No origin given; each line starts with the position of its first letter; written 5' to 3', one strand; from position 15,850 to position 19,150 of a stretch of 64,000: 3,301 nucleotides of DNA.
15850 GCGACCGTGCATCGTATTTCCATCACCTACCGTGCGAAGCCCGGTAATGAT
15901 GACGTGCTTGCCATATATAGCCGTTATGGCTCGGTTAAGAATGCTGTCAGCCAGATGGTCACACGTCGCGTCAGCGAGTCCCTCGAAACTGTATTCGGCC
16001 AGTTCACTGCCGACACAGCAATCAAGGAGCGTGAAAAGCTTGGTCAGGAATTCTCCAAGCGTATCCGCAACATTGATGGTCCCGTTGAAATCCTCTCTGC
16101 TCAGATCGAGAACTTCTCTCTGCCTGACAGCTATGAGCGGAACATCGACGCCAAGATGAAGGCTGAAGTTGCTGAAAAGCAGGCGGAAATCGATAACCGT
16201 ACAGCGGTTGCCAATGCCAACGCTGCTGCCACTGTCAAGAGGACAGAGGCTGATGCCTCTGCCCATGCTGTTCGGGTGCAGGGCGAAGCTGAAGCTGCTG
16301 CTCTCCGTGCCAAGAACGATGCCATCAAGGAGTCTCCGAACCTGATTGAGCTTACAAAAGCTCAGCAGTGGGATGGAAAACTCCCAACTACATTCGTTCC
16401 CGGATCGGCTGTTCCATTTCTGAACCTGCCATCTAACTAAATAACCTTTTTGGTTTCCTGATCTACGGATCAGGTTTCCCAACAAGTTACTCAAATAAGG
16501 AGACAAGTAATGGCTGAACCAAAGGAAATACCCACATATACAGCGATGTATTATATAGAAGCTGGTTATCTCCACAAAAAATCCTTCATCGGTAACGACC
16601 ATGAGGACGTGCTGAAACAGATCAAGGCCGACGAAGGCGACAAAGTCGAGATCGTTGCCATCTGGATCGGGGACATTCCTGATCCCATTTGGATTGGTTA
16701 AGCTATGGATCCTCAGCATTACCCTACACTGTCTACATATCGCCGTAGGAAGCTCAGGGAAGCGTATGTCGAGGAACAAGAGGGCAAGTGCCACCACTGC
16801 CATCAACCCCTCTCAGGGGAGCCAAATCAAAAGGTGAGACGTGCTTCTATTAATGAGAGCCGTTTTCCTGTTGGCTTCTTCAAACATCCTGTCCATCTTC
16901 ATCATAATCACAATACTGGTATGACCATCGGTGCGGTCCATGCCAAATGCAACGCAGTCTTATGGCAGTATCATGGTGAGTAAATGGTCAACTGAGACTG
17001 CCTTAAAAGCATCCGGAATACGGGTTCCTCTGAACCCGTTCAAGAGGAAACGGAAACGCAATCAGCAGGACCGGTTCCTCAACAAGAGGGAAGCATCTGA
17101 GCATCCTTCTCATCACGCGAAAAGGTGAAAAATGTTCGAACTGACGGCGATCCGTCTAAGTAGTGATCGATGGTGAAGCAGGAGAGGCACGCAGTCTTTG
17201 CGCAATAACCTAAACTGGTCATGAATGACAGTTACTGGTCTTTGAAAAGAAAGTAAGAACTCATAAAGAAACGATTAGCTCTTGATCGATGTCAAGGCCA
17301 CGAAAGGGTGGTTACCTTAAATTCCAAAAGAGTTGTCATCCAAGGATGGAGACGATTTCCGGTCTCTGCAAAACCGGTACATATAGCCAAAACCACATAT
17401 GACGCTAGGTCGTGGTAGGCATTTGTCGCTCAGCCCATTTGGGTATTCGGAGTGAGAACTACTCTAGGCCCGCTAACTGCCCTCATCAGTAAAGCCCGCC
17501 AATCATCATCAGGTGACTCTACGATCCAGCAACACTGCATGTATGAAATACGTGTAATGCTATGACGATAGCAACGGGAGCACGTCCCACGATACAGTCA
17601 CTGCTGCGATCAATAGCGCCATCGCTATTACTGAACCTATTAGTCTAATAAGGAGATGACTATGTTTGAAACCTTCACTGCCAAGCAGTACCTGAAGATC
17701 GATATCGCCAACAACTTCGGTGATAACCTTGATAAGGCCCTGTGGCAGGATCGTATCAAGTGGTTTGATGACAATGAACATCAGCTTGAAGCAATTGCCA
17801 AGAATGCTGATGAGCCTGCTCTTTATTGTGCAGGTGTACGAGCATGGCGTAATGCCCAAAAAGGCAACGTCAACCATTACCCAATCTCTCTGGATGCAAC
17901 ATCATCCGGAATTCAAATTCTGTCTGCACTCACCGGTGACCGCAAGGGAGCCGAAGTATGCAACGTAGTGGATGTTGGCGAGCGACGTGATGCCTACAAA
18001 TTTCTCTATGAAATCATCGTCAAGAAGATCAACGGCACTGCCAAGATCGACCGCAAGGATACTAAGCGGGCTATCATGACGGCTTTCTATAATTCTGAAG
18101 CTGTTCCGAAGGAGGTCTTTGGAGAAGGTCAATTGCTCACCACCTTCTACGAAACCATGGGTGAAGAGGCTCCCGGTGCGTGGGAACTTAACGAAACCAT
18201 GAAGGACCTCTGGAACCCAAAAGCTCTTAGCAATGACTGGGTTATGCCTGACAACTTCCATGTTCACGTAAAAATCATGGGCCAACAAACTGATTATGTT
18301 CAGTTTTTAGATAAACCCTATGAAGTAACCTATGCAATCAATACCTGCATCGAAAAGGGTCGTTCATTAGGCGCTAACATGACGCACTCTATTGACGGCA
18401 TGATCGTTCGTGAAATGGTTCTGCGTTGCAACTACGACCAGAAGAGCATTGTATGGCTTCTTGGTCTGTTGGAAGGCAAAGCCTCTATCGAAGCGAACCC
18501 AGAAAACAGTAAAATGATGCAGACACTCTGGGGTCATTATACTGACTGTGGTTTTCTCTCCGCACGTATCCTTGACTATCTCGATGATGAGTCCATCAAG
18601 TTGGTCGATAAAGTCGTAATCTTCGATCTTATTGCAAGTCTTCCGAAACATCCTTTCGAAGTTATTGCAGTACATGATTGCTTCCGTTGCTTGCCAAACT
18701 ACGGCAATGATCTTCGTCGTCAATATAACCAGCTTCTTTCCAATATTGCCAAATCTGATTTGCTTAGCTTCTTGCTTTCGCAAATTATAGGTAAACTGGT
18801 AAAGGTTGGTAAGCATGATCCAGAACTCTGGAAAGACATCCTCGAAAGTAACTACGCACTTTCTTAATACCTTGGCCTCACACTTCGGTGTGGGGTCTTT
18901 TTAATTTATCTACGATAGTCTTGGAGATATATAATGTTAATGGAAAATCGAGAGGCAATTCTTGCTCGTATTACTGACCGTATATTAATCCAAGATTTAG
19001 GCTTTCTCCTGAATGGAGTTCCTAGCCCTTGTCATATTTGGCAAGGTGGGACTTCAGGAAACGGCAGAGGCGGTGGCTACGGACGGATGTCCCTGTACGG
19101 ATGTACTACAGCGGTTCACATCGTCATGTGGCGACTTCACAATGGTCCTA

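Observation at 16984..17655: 672-bp ORF-free, structure-rich region at the 3' end of the inserted cassette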

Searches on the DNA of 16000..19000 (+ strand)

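Call 7: search_dna_similar(query=window:16000-19000:+, collection=phages, mode=near)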
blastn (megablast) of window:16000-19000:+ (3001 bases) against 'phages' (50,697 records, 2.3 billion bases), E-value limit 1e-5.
Records with a match: 7; places in all: 7; records where one place covers at least 80% of the query: 4.
Best place of each record, by identity: >=99% 4; 90-95% 3.
By first word of the organism name: Agrobacterium 4; Achromobacter 3.
By host as written in the record: Rhizogenic Agrobacterium biovar 1 ST15.13/040 4; Achromobacter xylosoxidans DSM 11852 3.
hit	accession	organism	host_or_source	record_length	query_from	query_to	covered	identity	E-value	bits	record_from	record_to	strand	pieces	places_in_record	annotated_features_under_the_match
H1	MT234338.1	Agrobacterium phage OLIVR1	Rhizogenic Agrobacterium biovar 1 ...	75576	1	3001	100%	100.0%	0e+0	5542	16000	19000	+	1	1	RNA polymerase II | band 7-like protein | hypothetical protein (x5) | homing endonuclease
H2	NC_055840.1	Agrobacterium phage OLIVR1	Rhizogenic Agrobacterium biovar 1 ...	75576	1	3001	100%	100.0%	0e+0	5542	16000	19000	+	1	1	RNA polymerase | band 7-like protein | hypothetical protein (x5) | endonuclease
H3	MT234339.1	Agrobacterium phage OLIVR2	Rhizogenic Agrobacterium biovar 1 ...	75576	1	3001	100%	100.0%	0e+0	5537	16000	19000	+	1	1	RNA polymerase II | band 7-like protein | hypothetical protein (x5) | homing endonuclease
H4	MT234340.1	Agrobacterium phage OLIVR3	Rhizogenic Agrobacterium biovar 1 ...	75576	1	3001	100%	100.0%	0e+0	5537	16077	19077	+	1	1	RNA polymerase II | band 7-like protein | hypothetical protein (x5) | homing endonuclease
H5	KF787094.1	Achromobacter phage JWDelta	Achromobacter xylosoxidans DSM 11852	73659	2392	2436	1%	91.1%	1e-6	62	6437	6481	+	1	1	hypothetical protein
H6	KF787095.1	Achromobacter phage JWAlpha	Achromobacter xylosoxidans DSM 11852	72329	2392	2436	1%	91.1%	1e-6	62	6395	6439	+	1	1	hypothetical protein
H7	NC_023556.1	Achromobacter phage JWAlpha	Achromobacter xylosoxidans DSM 11852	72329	2392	2436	1%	91.1%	1e-6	62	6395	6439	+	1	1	RNA polymerase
